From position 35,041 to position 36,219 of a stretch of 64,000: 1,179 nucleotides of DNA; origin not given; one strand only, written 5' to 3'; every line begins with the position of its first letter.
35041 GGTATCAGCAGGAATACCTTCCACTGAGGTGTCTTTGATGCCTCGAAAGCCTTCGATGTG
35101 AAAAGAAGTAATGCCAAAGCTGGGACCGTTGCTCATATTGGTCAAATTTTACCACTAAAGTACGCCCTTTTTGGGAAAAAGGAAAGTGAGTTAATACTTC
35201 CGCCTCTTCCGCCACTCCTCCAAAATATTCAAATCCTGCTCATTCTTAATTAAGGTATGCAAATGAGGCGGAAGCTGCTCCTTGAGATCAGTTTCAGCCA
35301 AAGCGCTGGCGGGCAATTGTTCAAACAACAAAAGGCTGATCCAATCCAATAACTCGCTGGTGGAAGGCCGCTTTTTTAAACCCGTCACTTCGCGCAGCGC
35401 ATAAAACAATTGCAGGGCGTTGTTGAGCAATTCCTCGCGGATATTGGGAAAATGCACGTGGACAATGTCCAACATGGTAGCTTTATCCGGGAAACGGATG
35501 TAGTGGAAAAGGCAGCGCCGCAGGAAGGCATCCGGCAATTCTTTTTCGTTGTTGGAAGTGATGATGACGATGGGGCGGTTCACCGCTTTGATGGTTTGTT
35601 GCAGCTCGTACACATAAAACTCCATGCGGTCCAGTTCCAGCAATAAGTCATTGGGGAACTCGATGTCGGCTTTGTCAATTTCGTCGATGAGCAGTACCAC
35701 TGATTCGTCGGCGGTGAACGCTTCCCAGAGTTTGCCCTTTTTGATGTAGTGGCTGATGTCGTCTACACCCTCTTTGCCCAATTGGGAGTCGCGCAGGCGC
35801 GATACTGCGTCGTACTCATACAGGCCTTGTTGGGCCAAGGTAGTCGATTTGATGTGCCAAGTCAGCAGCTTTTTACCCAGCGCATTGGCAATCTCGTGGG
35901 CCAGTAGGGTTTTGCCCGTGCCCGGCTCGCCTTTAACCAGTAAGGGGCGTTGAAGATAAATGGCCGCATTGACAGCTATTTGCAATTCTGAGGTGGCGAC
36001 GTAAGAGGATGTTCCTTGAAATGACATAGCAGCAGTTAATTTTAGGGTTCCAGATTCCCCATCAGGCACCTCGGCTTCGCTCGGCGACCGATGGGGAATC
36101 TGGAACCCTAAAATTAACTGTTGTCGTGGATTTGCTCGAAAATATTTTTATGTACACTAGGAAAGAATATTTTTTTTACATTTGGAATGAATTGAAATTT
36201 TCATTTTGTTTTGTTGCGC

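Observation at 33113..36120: AT-rich three-gene islet: MoxR-like AAA+ ATPase + PtuA-like ABC/SMC ATPase + PtuB-like HNH nuclease (Septu-type defense candidate with an extra ATPase)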

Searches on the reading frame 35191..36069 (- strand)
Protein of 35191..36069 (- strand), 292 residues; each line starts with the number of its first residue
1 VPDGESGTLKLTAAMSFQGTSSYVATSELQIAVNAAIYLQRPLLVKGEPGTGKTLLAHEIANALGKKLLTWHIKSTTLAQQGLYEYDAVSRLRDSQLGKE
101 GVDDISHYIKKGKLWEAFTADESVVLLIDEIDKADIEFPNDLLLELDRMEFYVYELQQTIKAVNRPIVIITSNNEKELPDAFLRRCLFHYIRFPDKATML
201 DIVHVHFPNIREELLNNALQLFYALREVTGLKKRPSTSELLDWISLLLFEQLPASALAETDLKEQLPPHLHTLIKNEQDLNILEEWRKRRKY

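Call 3: search_protein_families(library=pfam, proteins=[window:35191-36069:-], max_evalue=0.01)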
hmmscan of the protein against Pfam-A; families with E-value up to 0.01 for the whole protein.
window:35191-36069:- (292 aa): 18 families
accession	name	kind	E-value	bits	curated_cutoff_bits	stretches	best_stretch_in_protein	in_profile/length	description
PF07728.20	AAA_5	-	1.4e-12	48.2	22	1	42-185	1-138/139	AAA domain (dynein-related subfamily)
PF00004.35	AAA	-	1.1e-11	45.8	21.2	1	43-188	1-125/131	ATPase family associated with various cellular activities (AAA)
PF07724.20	AAA_2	-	8e-08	32.9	27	1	44-177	7-128/166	AAA domain (Cdc48 subfamily)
PF13401.12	AAA_22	-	1.4e-06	29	27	1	40-143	5-105/130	AAA domain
PF00158.32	Sigma54_activat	-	1.8e-06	28.2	20.2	0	30-63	12-45/168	Sigma-54 interaction domain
PF13191.12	AAA_16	-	3.9e-05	24.6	32.6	1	41-137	25-147/167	AAA ATPase domain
PF00910.28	RNA_helicase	-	0.00033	21.5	21.5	1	44-88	2-27/105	RNA helicase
PF01637.24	ATPase_2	-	0.00058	20.2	33.2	1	40-171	20-153/225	ATPase domain predominantly from Archaea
PF13245.12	AAA_19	-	0.00079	20.1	25.1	1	37-148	8-116/134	AAA domain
PF20720.3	nSTAND3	-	0.0015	18.7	27.2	1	23-67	1-44/155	Novel STAND NTPase 3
PF05729.18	NACHT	-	0.0016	18.7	26.7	1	41-67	1-27/167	NACHT domain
PF12775.13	AAA_7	-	0.0019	18.2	25.8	1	25-73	18-67/181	P-loop containing dynein motor region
PF09848.15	SLFN-g3_helicase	-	0.0021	17.9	24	1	43-70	4-33/354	Schlafen group 3, DNA/RNA helicase domain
PF06068.19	TIP49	-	0.0034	17.1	23.8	1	41-76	51-86/347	TIP49 P-loop domain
PF14532.12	Sigma54_activ_2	-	0.0043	17.7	25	0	26-79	7-60/138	Sigma-54 interaction domain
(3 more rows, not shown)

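Call 4: search_protein_families(library=padloc, proteins=[window:35191-36069:-], max_evalue=0.01)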
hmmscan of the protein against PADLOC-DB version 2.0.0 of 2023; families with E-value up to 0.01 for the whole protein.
window:35191-36069:- (292 aa): 13 families
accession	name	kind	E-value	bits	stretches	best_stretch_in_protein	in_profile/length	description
PDLC02196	IetA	-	1.5e-08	32.5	1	34-71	116-153/374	-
PDLC02195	IetA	-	2.3e-06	25.2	1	35-71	132-168/395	-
PDLC02350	AbiO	-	4e-06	23.9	1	23-81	177-236/468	AbiO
PDLC00915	TRIP13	-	6.5e-06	23.8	1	43-73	66-96/302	TRIP13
PDLC02372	Nhi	-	2.1e-05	21.4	1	40-85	199-246/470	-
PDLC00914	TRIP13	-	9.3e-05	20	1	33-186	63-209/302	TRIP13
PDLC04232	IetA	-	0.00096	16.6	1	42-70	118-146/330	-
PDLC04140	mad8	-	0.0013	16.4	1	37-67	24-54/314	mads_8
PDLC05079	PDC-S73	-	0.002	15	1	20-61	172-212/752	-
PDLC03838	DolB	-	0.003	14.9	0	44-71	170-197/375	-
PDLC01994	RtcR_PspF1--CARF_AAA_HTH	-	0.0031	14.6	1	39-79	180-214/468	-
PDLC04606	PDC-M37B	-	0.0047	14.1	0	44-177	178-297/390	-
PDLC01995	RtcR_PspF2--CARF_AAA_HTH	-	0.0098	13.1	0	40-63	190-213/481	-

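Call 5: search_protein_families(library=ncbifam, proteins=[window:35191-36069:-], max_evalue=0.01)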
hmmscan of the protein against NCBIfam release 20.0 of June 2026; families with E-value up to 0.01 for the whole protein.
window:35191-36069:- (292 aa): 19 families
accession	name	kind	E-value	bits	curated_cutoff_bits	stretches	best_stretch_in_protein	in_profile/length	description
NF047784.1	MadB_ATPase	equivalog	1.1e-33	116.7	475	2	110-244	126-258/298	MadB family AAA-type ATPase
NF042959.1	IteA_antiphage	equivalog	1.5e-08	34.2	510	1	34-72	119-157/367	anti-phage ATPase IteA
TIGR02639.1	ClpA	equivalog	2.4e-05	22.8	993.15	1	43-174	490-606/734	ATP-dependent Clp protease ATP-binding subunit ClpA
NF003229.0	PRK04195.1-5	equivalog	0.00011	21.1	280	0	40-68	44-72/413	replication factor C large subunit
TIGR02928.1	TIGR02928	subfamily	0.00014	20.9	181.3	1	43-150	43-157/366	orc1/cdc6 family replication initiation protein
NF005992.0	PRK08116.1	subfamily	0.00043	19.5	189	1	43-76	117-150/269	hypothetical protein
NF041006.2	cell_div_CdvC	equivalog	0.00052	19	650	0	41-210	135-289/370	cell division protein CdvC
TIGR01243.1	CDC48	subfamily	0.00059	18.2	802.65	0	42-68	214-240/733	CDC48 family AAA ATPase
NF000868.0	PRK00080.1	equivalog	0.00075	18.5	282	1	25-68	33-79/330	Holliday junction branch migration DNA helicase RuvB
TIGR02640.1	gas_vesic_GvpN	equivalog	0.0009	18.8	266.8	1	38-233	17-222/262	gas vesicle protein GvpN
TIGR00763.1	lon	equivalog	0.00097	17.7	608.05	0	23-69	341-382/795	endopeptidase La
NF004047.0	PRK05564.1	equivalog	0.0016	17.5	282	0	116-220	71-178/313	DNA polymerase III subunit delta'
NF008263.0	PRK11034.1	equivalog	0.005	14.8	1350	1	43-174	491-606/758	ATP-dependent Clp protease ATP-binding subunit ClpA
TIGR00635.1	ruvB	equivalog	0.0058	15.7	299.05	0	27-69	14-59/305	Holliday junction branch migration DNA helicase RuvB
NF003230.0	PRK04195.1-6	equivalog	0.0071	15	441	0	40-65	39-64/494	replication factor C large subunit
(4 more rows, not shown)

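Call 10: find_related_loci(query=window:35191-36027:-, collection=genome_contigs, flank=10000)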
Query window:35191-36027:- (278 aa) in genome_contigs; peptide patterns used: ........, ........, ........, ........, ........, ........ (x = any residue, [..] = any of these).
600 stretches matched a pattern (row limit reached: there are more); 599 encode a relative of the query (tblastn E <= 1e-3); the best 80 are kept; 80 distinct loci.
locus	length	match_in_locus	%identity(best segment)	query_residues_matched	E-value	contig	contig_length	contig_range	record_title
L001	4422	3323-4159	75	1-278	5e-146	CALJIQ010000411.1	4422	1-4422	MAG: uncultured Saprospiraceae bacterium isolate L2_Bin_Bin_146_1 genome assembly, contig: c_000002428766, whole genome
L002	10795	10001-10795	79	2-266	1e-138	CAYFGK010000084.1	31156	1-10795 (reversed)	MAG TPA_asm: uncultured Saprospiraceae bacterium isolate ERP003628_co2_4 genome assembly, contig: NODE_1083_length_31156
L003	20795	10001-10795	78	3-267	2e-135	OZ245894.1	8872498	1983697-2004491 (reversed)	MAG: Saprospiraceae bacterium isolate 95635b9e-7190-4540-af38-e21a3cfd68f5 genome assembly, chromosome: 1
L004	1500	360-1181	71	1-274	7e-146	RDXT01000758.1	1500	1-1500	MAG: Bacteroidetes bacterium isolate PH2015_11S_54_10 PH2015_11S_scaffold_23846, whole genome shotgun sequence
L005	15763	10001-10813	71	3-273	1e-130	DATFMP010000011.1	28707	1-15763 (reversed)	MAG TPA_asm: bacterium isolate SMAG_U9228 k141_153870, whole genome shotgun sequence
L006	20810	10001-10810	70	1-270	7e-130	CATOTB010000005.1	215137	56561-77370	MAG: Candidatus Dadabacteria bacterium isolate 53d7d3e8-6880-4aca-9e2b-20875a3a41b8 genome assembly, contig: contig_5, w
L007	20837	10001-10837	69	1-277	3e-129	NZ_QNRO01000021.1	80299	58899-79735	Marinobacter pelagius strain 114J Ga0227231_121, whole genome shotgun sequence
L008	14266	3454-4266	70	1-271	7e-128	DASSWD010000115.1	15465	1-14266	MAG TPA_asm: Marinobacter sp. isolate SMAG_U613 k141_1164619, whole genome shotgun sequence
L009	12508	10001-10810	71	1-270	6e-128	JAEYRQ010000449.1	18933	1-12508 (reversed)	MAG: Proteobacteria bacterium isolate OH_CBB_66 k127_706897, whole genome shotgun sequence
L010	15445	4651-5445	70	2-266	2e-127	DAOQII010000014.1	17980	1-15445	MAG TPA_asm: Chitinophagales bacterium isolate AMR_MDS_0630 NODE_1468_length_17980_cov_6.229568, whole genome shotgun se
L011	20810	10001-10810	69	1-270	1e-127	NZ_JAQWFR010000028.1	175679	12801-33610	MAG: Oceanicoccus sp. isolate cluster1_bin.102 k141_801481, whole genome shotgun sequence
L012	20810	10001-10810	69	1-270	6e-127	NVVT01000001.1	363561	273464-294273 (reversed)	MAG: Kangiella sp. isolate NORP56 Contig_source1382A_31, whole genome shotgun sequence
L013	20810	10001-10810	70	1-270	5e-127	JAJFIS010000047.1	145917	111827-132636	MAG: Alphaproteobacteria bacterium isolate OFTM136 OFTM136_46, whole genome shotgun sequence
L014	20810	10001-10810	70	1-270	4e-127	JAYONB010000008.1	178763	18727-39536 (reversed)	MAG: Alphaproteobacteria bacterium isolate 139570_S171_metabat_bins_2.tsv.191 NODE_29_length_178763_cov_16.485826, whole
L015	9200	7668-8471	70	3-270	2e-126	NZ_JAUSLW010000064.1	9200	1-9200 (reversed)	MAG: Phenylobacterium sp. isolate E19_concoct.bin.37_sub E19_k141_597802, whole genome shotgun sequence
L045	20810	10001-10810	67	1-270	1e-124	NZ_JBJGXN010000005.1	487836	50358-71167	Pseudomonas sp. O230 5, whole genome shotgun sequence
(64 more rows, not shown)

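Call 16: search_protein_families(library=pfam, proteins=[L003:10863-12707:+, L003:9073-9699:-, L045:10859-12037:+, L010:3374-4561:+, L010:5861-6319:+, L003:12754-15315:-], max_evalue=0.001)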
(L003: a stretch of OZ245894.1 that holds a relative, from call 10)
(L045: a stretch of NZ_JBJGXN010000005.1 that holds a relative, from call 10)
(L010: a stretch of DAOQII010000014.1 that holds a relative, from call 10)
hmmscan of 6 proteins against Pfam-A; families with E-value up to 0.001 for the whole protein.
L003:10863-12707:+ (614 aa): 1 family
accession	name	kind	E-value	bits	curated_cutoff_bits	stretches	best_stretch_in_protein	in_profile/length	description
PF00224.27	PK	-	6.5e-52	177.1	30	2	359-576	105-315/328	Pyruvate kinase, barrel domain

L003:9073-9699:- (208 aa): 1 family
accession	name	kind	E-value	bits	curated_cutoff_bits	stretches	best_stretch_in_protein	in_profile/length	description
PF04973.17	NMN_transporter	-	3e-46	158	27.3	1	18-198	1-175/175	Nicotinamide mononucleotide transporter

L045:10859-12037:+ (392 aa): 1 family
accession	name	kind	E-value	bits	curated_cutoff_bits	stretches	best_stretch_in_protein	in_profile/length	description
PF05762.20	VWA_CoxE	-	6.3e-09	36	26.4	1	185-274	8-100/222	VWA domain containing CoxE-like protein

L010:3374-4561:+ (395 aa): 1 family
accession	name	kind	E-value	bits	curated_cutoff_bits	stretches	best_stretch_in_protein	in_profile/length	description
PF05762.20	VWA_CoxE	-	2.6e-08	34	26.4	1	184-272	9-100/222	VWA domain containing CoxE-like protein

L010:5861-6319:+ (152 aa): 1 family
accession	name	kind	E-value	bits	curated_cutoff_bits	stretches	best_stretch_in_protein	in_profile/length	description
PF13648.12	Lipocalin_4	-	0.0009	20.5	22.4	0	38-127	2-89/89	Lipocalin-like domain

L003:12754-15315:- (853 aa): 10 families
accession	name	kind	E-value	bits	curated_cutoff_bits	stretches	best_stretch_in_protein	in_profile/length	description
PF07610.17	DUF1573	-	2.2e-20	72.9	26.1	1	749-829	1-82/98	Protein of unknown function (DUF1573)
PF00691.25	OmpA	-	2e-17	63.8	27.2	1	553-638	2-89/98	OmpA family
PF22544.2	HYDIN_VesB_CFA65-like_Ig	-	4.9e-16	59.2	25.5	1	747-818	1-75/100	HYDIN/CFA65/VesB-like, Ig-like domain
PF07676.18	PD40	-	1.8e-13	50.5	20.9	0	334-370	1-37/38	WD40-like Beta Propeller Repeat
PF07719.23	TPR_2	-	4.1e-06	27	27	0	67-94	7-34/34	Tetratricopeptide repeat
PF14559.12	TPR_19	-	5.7e-05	23.8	25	0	38-93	1-57/68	Tetratricopeptide repeat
PF25068.1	ARM_TT21_4th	-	8.8e-05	23.3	30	1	43-97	14-68/153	Tetratricopeptide repeat protein 21 forth ARM domain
PF13424.12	TPR_12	-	0.0001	22.9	30.1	1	64-122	5-70/77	Tetratricopeptide repeat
PF13428.12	TPR_14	-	0.00048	21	23.5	0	62-94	2-34/44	Tetratricopeptide repeat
PF13432.12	TPR_16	-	0.00066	20.5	32.7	0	65-127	1-61/65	Tetratricopeptide repeat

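Call 42: search_solved_structures(query=window:35191-36027:-, max_evalue=0.001, show_alignments=1)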
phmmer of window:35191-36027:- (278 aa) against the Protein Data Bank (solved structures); distinct sequences matched with E-value up to 0.001: 20.
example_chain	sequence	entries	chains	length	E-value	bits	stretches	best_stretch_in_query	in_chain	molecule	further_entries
6i27_A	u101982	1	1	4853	1.5e-13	54.1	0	15-63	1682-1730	Midasin,Midasin,Midasin,Midasin,Midasin,Midasin,Midasin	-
6i26_A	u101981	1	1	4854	1.5e-13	54.1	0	15-63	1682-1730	Midasin,Midasin,Midasin,Midasin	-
6hyp_A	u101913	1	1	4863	1.5e-13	54.1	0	15-63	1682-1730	Midasin,Midasin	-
5jcs_s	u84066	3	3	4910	1.5e-13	54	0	15-63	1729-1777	Midasin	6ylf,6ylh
6or5_A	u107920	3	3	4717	4.1e-12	49.4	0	6-69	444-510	Midasin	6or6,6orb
6chs_H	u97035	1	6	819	1.2e-05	28.2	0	23-52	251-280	Putative cell division control protein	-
6oa9_A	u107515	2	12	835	3.2e-05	26.8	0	25-52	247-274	Cell division control protein 48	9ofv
5vc7_A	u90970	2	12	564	3.2e-05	26.8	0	27-56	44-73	VCP-like ATPase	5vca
6oaa_B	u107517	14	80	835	3.6e-05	26.6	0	25-52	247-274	Cell division control protein 48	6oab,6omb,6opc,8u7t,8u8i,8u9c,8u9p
8dar_A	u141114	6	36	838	3.7e-05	26.6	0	25-52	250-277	Cell division control protein 48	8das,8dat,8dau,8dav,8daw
5g4g_A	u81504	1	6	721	8.9e-05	25.3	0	27-56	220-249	VCP-LIKE ATPASE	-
5g4f_A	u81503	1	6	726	9.2e-05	25.3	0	27-56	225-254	VCP-LIKE ATPASE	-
9ox9_A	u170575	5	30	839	0.00019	24.2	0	26-52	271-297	vesicle-fusing ATPase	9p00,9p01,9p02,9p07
7wub_D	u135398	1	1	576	0.00054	22.8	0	26-52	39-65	Transitional endoplasmic reticulum ATPase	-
7wub_C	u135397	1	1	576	0.00054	22.8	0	26-52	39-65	Transitional endoplasmic reticulum ATPase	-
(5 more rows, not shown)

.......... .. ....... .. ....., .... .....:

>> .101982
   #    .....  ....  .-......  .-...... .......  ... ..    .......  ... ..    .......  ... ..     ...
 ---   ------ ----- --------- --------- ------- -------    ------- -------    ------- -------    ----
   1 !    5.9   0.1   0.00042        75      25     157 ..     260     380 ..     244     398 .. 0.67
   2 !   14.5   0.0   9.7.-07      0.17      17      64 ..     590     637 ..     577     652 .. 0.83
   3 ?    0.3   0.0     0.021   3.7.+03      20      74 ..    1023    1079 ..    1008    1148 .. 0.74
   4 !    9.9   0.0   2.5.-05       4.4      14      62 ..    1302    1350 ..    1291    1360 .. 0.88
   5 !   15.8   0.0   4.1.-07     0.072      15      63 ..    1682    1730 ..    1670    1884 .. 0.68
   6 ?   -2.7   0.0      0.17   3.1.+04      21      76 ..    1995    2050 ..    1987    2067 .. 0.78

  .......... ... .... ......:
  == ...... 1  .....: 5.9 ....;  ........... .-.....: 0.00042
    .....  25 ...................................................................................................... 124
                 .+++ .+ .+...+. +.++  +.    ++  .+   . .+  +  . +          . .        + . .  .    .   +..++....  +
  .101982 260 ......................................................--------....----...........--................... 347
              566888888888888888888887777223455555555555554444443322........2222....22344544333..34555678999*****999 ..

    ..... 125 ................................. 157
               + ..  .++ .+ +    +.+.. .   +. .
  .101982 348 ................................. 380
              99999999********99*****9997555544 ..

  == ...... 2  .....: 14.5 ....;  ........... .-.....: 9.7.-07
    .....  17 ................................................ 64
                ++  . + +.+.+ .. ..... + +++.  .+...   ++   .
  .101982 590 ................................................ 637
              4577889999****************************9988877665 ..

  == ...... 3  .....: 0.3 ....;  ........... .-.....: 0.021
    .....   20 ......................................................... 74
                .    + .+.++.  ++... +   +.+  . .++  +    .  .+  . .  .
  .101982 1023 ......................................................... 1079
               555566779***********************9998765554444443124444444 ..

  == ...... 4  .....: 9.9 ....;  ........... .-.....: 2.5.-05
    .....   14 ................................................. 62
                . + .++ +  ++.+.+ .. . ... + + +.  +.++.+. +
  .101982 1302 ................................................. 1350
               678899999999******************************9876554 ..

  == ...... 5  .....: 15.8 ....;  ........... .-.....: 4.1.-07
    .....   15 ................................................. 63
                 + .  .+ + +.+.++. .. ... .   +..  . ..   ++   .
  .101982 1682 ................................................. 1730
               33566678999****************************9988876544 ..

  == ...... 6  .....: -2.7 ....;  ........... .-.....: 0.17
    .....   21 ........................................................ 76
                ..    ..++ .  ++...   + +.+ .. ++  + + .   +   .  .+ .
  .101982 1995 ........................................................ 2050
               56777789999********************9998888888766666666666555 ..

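Call 53: list_cluster_members(proteins=[window:35191-36027:-, window:33979-35136:-, window:33113-33982:-])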
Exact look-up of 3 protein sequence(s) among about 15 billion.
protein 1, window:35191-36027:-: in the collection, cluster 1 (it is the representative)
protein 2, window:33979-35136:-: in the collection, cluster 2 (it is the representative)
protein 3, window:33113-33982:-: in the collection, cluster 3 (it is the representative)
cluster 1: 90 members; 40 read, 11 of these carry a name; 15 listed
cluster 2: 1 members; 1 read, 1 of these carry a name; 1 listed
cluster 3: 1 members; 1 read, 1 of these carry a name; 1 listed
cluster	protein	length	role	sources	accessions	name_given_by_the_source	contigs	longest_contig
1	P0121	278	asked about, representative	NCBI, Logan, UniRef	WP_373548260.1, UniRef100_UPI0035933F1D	AAA family ATPase [Haliscomenobacter sp.] | AAA family ATPase n=1 Tax=Haliscomenobacter sp. TaxID=2717303 RepID=UPI0035933F1D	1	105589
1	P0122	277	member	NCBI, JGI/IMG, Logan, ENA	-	MoxR-like ATPase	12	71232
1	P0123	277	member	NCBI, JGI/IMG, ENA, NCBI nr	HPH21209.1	MAG TPA: MoxR family ATPase [Haliscomenobacter sp.] | MoxR family ATPase [Haliscomenobacter sp.]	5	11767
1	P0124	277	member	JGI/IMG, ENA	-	MoxR-like ATPase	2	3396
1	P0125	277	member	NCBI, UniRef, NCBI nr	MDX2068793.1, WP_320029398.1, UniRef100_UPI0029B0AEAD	MAG: MoxR family ATPase [Haliscomenobacter sp.] | AAA family ATPase n=1 Tax=Haliscomenobacter sp. TaxID=2717303 RepID=UPI0029B0AEAD | MoxR family ATPase [Haliscomenobacter sp.]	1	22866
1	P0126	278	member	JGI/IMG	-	MoxR-like ATPase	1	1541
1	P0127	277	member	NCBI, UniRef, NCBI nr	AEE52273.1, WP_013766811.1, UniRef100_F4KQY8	AAA family ATPase [Haliscomenobacter hydrossis] | ATPase associated with various cellular activities AAA_5 n=1 Tax=Haliscomenobacter ... | MoxR family ATPase [Haliscomenobacter hydrossis]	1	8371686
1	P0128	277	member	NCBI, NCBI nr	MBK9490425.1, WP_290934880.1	MAG: MoxR family ATPase [Haliscomenobacter sp.] | MoxR family ATPase [Haliscomenobacter sp.]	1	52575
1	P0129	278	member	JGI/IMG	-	MoxR-like ATPase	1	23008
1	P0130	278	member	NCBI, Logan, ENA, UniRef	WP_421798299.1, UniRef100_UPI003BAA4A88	AAA family ATPase [Haliscomenobacter sp.] | AAA family ATPase n=1 Tax=Haliscomenobacter sp. TaxID=2717303 RepID=UPI003BAA4A88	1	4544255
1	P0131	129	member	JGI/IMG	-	MoxR-like ATPase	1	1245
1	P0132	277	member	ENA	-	-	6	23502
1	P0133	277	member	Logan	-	-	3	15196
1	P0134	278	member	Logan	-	-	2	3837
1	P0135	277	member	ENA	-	-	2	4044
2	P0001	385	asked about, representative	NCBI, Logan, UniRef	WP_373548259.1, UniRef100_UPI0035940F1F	AAA family ATPase [Haliscomenobacter sp.] | AAA family ATPase n=1 Tax=Haliscomenobacter sp. TaxID=2717303 RepID=UPI0035940F1F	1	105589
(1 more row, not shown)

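Call 56: find_encoding_contigs(protein=P0127, flank=8000, max_places=2)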
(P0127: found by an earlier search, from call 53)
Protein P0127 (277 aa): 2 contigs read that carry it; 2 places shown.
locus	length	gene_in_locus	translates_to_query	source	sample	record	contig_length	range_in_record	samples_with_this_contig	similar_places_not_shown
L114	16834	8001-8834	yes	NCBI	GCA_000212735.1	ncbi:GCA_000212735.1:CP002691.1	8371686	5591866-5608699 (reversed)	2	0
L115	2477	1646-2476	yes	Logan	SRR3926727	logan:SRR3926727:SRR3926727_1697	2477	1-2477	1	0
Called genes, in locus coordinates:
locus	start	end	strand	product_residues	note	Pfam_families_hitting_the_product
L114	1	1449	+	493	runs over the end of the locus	PF14322:SusD-like_3, PF07980:SusD_RagB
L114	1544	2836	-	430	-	PF00111:Fer2, PF00970:FAD_binding_6 (faint), PF00175:NAD_binding_1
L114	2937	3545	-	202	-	PF02508:Rnf-Nqr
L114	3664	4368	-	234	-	PF02508:Rnf-Nqr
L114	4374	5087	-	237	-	PF04205:FMN_bind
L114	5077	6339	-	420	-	PF03116:NQR2_RnfD_RnfE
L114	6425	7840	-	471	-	PF05896:NQRA_N, PF24836:NQRA_2nd, PF11973:NQRA_SLBB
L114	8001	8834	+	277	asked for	PF00158:Sigma54_activat (faint), PF13401:AAA_22 (weak), PF00004:AAA, PF07724:AAA_2, PF07728:AAA_5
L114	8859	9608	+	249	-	-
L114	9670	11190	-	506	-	PF22244:GCE_fung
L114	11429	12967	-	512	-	PF00070:Pyr_redox (faint), PF00890:FAD_binding_2 (weak), PF01266:DAO, PF01946:Thi4 (weak), PF03486:HI0933_like (faint), PF12831:FAD_oxidored, PF13450:NAD_binding_8, PF01593:Amino_oxidase, +1 more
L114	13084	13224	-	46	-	-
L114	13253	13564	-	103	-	-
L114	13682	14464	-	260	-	PF00756:Esterase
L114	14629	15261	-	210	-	-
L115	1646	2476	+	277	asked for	PF00158:Sigma54_activat (faint), PF13401:AAA_22 (weak), PF00004:AAA, PF07724:AAA_2, PF07728:AAA_5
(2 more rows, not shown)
